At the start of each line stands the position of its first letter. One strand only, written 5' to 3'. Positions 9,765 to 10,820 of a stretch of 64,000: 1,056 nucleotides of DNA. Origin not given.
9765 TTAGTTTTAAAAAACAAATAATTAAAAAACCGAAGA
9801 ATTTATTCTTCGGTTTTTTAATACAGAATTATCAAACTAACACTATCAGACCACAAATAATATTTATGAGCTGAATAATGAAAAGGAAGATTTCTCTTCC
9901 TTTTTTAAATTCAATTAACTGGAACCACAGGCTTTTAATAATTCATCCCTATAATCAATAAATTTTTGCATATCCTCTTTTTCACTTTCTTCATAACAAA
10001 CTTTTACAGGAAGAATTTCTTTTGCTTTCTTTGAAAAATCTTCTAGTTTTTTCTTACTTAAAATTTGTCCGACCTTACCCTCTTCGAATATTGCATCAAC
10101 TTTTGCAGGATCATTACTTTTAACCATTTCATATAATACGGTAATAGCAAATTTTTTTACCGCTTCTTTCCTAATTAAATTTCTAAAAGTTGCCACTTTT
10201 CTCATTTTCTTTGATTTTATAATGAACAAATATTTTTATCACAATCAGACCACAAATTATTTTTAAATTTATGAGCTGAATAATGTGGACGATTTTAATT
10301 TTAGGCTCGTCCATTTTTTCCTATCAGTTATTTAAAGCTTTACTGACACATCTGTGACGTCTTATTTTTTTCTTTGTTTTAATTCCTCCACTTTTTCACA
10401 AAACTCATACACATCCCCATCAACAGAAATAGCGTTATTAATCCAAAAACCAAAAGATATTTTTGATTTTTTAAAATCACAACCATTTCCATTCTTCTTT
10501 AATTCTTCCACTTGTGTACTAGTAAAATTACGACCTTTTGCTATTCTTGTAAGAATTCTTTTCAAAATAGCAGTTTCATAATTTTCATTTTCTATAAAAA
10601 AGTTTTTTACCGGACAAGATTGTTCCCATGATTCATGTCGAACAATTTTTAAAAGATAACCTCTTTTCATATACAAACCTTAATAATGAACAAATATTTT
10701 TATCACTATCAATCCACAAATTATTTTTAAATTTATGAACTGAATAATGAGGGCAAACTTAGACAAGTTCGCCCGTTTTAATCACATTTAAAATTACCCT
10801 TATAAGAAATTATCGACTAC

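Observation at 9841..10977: Cassette-like array: unrelated small ORFs each preceded by the same repeated promoter module and a private terminator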

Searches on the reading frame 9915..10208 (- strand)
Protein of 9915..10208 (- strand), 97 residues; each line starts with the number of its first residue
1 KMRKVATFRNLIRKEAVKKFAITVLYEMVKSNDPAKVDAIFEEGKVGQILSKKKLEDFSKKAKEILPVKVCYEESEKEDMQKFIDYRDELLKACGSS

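Call 8: search_protein_families(library=pfam, proteins=[window:9915-10208:-], max_evalue=1)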
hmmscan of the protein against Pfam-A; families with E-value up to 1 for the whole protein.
window:9915-10208:- (97 aa): 1 family
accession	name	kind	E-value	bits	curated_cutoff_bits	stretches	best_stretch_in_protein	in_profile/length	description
PF12594.13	DUF3764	-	0.0095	16.5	24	1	14-51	27-66/89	Protein of unknown function (DUF3764)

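Call 9: search_protein_families(library=phrogs, proteins=[window:9915-10208:-], max_evalue=1)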
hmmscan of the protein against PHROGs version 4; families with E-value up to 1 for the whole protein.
window:9915-10208:- (97 aa): 2 families
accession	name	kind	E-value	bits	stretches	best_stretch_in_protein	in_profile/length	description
phrog_15509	-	unknown function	0.092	13.9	0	68-86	19-37/62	-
phrog_27341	-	unknown function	0.12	13.8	1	38-75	32-69/101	-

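Call 29: search_protein_families(library=padloc, proteins=[window:9915-10208:-], max_evalue=1)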
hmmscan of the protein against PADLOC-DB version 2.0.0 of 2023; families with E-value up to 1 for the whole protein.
window:9915-10208:- (97 aa): 0 families

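Call 31: find_homologous_proteins(query=window:9915-10208:-, max_evalue=0.01)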
Query window:9915-10208:- (97 aa): 1 proteins with E <= 0.01 among 3 candidates.
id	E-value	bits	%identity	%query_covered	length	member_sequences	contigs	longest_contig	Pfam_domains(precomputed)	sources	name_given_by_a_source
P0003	7.7e-50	184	95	99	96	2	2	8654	-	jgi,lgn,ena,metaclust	metaclust:\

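Call 33: find_encoding_contigs(protein=P0003, flank=10000)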
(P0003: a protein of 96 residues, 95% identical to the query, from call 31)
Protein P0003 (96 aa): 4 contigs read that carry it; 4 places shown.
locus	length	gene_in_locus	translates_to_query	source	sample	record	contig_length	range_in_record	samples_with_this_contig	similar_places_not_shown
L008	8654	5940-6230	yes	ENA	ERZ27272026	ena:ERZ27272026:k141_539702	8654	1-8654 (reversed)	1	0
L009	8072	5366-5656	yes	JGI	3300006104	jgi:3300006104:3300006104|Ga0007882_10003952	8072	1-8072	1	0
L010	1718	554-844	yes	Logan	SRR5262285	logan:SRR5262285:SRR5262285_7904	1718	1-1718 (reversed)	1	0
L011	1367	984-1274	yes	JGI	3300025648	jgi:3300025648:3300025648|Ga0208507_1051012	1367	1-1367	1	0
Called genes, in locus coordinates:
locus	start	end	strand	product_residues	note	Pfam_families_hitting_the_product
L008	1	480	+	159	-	?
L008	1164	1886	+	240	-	PF04452:Methyltrans_RNA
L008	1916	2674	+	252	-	PF01978:TrmB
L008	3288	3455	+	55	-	-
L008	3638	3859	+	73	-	-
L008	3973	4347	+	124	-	-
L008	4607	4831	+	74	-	-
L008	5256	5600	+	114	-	-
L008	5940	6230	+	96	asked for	-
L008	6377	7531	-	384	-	PF05697:Trigger_N, PF05698:Trigger_C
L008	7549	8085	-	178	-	PF00719:Pyrophosphatase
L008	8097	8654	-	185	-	?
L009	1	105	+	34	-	?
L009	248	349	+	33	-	-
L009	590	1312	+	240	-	PF04452:Methyltrans_RNA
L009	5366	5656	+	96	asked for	-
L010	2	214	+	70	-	?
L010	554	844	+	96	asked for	-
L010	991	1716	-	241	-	?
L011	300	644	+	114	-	-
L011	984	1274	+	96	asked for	-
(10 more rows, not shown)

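Call 77: predict_structure(protein=window:9915-10205:-)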
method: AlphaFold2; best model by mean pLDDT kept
length: 96 residues; sequences in the alignment: 1
mean_pLDDT: 74.2   pTM: 0.62
mean pLDDT of the five models: 74.2, 70.4, 53.0, 51.1, 50.8
residues with pLDDT >= 90: 0; 70-90: 70; 50-70: 24; < 50: 2
segments of 3 or more residues with pLDDT < 50: none
pLDDT, mean of each block of 10 residues (from residue 1): 64 80 81 80 69 83 69 65 82 68
secondary structure, 60 per line:
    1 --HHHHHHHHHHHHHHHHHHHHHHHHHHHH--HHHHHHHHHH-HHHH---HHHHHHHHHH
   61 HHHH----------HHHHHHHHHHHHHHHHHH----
elements in order: H3-30 H33-42 H44-47 H51-64 H75-92
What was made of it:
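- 9915..10205 (-): ORF_A, a 96-aa all-helical orphan cassette gene. AlphaFold pLDDT 74, helical (call 77).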

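Call 83: fold_search(model_id=the predicted structure, library=pdb)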
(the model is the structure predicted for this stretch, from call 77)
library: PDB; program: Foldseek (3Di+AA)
matches with E <= 10: 65; with E <= 0.001: 0
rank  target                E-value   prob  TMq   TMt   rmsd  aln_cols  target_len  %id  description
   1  3lof_E                1.5e+00  0.25  0.35  0.40  10.7        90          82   17  C-terminal domain of human heat shock 70kDa protein 1B. (released 2010-02-16)
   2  3lof_B                2.2e+00  0.23  0.37  0.42   9.9        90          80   17  C-terminal domain of human heat shock 70kDa protein 1B. (released 2010-02-16)
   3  3lof_A                2.3e+00  0.21  0.38  0.41  10.5        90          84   20  C-terminal domain of human heat shock 70kDa protein 1B. (released 2010-02-16)
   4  8s05_B                2.4e+00  0.28  0.42  0.14   6.3        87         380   10  ArnAB complex an archaeal ortholog of the Sec23/24 core motif (released 2025-10-29)
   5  7udk_A                2.8e+00  0.16  0.38  0.24   7.7        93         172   12  Crystal structure of designed helical repeat protein RPB_LRP2_R4 bound to LRPx4 peptide (released 2023-03-22)
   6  6dg6_D                3.0e+00  0.16  0.39  0.38   6.5        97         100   18  Structure of a de novo designed Interleukin-2/Interleukin-15 mimetic (released 2019-01-16)
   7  5an3_C                3.2e+00  0.15  0.33  0.26   8.7        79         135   16  Structure of an Sgt1-Skp1 Complex (released 2017-02-08)
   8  8zwo_D                3.2e+00  0.11  0.33  0.14  11.0       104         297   10  Structure of CTF18-PCNA with ATP (released 2025-06-18)
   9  9m08_C                3.6e+00  0.10  0.35  0.27   7.4       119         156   14  Structure of outer membrane lipoprotein QseG and histidine kinase QseE complex (released 2025-11-19)
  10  7eqe_D                3.8e+00  0.10  0.35  0.24   6.3       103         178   11  Crystal Structure of a transcription factor (released 2022-04-27)
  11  7ah0                  4.0e+00  0.13  0.37  0.35   7.9       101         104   15  Crystal structure of the de novo designed two-heme binding protein, 4D2 (released 2021-10-06)
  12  9uc5_B                4.0e+00  0.07  0.25  0.26  12.6        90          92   19  Mini-protein binder of N-terminal domain of nucleocapsid protein of SARS-CoV2 (released 2026-02-25)
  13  3ezi_B                4.2e+00  0.10  0.37  0.37   6.4        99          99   12  Crystal Structure of the E. coli Histidine Kinase NarX Sensor Domain without Ligand (released 2008-12-23)
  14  4po2_B                4.4e+00  0.15  0.40  0.21   6.3        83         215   17  Crystal Structure of the Stress-Inducible Human Heat Shock Protein HSP70 Substrate-Binding Domain in Complex with Pept (released 2014-08-20)
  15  8ccr                  4.7e+00  0.12  0.39  0.36   7.8       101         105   15  Crystal structure of the T19D mutant of the de novo diheme binding 4D2 (released 2023-08-09)
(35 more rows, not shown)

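Call 91: search_protein_families(library=ncbifam, proteins=[window:9915-10205:-], max_evalue=0.1)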
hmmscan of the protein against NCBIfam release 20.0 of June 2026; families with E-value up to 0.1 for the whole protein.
window:9915-10205:- (96 aa): 2 families
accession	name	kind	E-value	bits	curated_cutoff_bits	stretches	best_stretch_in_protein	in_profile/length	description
TIGR02092.1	glgD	equivalog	0.058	12.4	236.6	1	7-70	131-194/370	glucose-1-phosphate adenylyltransferase subunit GlgD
NF006798.0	PRK09301.1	equivalog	0.066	13.3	110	1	1-80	21-102/105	circadian clock protein KaiB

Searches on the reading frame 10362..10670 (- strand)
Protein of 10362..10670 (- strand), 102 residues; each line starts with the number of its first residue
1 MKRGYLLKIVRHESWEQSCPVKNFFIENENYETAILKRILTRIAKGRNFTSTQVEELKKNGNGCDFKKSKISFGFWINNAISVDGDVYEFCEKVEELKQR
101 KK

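Call 8: search_protein_families(library=pfam, proteins=[window:10362-10670:-], max_evalue=1)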
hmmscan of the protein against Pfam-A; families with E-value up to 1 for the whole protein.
window:10362-10670:- (102 aa): 0 families

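Call 9: search_protein_families(library=phrogs, proteins=[window:10362-10670:-], max_evalue=1)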
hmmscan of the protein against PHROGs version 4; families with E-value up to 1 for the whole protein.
window:10362-10670:- (102 aa): 2 families
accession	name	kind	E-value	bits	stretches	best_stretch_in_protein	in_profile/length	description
phrog_8014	-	unknown function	0.12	13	1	14-97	36-114/239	-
phrog_7365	-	unknown function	0.23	12.2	0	70-81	55-66/79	-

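Call 12: find_encoding_contigs(protein=window:10362-10670:-, flank=10000, max_places=10)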
Protein window:10362-10670:- (102 aa): 1 contig read that carries it; 1 place shown.
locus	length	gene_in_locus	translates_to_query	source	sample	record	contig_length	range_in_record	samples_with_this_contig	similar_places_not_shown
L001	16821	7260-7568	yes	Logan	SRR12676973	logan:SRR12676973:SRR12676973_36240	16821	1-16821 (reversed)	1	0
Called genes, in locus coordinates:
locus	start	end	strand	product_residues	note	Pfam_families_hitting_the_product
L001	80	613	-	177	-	-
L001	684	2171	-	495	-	PF12072:RNase_Y_N, PF00013:KH_1 (weak), PF08668:HDOD (faint), PF01966:HD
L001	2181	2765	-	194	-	PF00574:CLP_protease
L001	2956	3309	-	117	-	PF18291:HU-HIG, PF00216:Bac_DNA_binding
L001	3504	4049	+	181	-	-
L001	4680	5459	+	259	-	PF04452:Methyltrans_RNA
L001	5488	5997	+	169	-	-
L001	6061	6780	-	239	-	PF01978:TrmB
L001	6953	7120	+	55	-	-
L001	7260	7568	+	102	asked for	-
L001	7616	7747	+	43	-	-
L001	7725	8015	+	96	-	-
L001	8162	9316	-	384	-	PF05697:Trigger_N, PF05698:Trigger_C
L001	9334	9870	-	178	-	PF00719:Pyrophosphatase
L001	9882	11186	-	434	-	PF08529:NusA_N, PF00575:S1, PF13184:KH_NusA_1st, PF26594:KH_NusA_2nd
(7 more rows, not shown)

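Call 29: search_protein_families(library=padloc, proteins=[window:10362-10670:-], max_evalue=1)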
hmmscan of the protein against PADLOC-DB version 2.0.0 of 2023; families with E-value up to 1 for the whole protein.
window:10362-10670:- (102 aa): 0 families

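Call 30: find_homologous_proteins(query=window:10362-10670:-, max_evalue=0.01)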
Query window:10362-10670:- (102 aa): 2 proteins with E <= 0.01 among 2 candidates.
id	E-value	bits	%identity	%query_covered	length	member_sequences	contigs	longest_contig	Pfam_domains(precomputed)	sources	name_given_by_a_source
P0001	3.0e-62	225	100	100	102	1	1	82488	-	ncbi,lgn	ncbi:MAG: hypothetical protein WCO35_03405 [Candidatus Nomurabacteria bacterium]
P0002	1.3e-40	155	70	100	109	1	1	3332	-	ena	-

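Call 32: find_encoding_contigs(protein=P0002, flank=10000)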
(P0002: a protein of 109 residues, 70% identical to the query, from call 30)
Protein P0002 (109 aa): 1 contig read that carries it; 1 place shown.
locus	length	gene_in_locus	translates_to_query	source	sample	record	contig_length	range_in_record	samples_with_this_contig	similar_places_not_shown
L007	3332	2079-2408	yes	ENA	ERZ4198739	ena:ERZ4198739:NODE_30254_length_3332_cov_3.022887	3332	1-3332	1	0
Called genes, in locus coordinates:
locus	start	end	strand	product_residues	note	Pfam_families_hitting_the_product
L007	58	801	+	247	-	PF01978:TrmB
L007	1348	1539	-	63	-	-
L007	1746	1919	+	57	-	-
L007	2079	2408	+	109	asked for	-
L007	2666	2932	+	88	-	-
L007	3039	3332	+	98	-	?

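Call 76: predict_structure(alignment_id=A8)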
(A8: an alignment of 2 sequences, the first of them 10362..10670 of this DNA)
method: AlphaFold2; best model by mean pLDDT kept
length: 102 residues; sequences in the alignment: 2
mean_pLDDT: 39.4   pTM: 0.32
mean pLDDT of the five models: 39.4, 38.1, 37.4, 35.8, 34.0
residues with pLDDT >= 90: 0; 70-90: 0; 50-70: 27; < 50: 75
segments of 3 or more residues with pLDDT < 50: 1-29, 60-102
pLDDT, mean of each block of 10 residues (from residue 1): 28 29 40 61 54 52 35 30 32 33 40
secondary structure, 60 per line:
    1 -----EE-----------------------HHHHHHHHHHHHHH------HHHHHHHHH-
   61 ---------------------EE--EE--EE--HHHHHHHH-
elements in order: H31-44 H51-59 H94-101
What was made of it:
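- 10362..10670 (-): ORF_B, a 102-aa orphan cassette gene. Structure model unusable, pLDDT 39 (call 76).
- Tried and rejected: The ORF_B structure model is unusable (pLDDT 39, call 76).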

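Call 78: search_protein_representatives(alignment_id=A8)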
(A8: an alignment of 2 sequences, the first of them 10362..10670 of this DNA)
Query: 2 sequences, 109 profile positions. Proteins with E-value up to 0.001 (for the whole library): 1; up to 1e-10: 1; up to 1e-30: 1. The best 1 are listed.
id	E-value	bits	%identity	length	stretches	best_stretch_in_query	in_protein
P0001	1.6e-60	218.1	-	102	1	1-102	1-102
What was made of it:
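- Tried and rejected: The ORF_B profile found only itself among 1.84 billion representatives (call 78).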

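Call 91: search_protein_families(library=ncbifam, proteins=[window:10362-10670:-], max_evalue=0.1)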
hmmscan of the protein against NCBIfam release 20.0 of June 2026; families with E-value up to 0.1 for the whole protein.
window:10362-10670:- (102 aa): 0 families
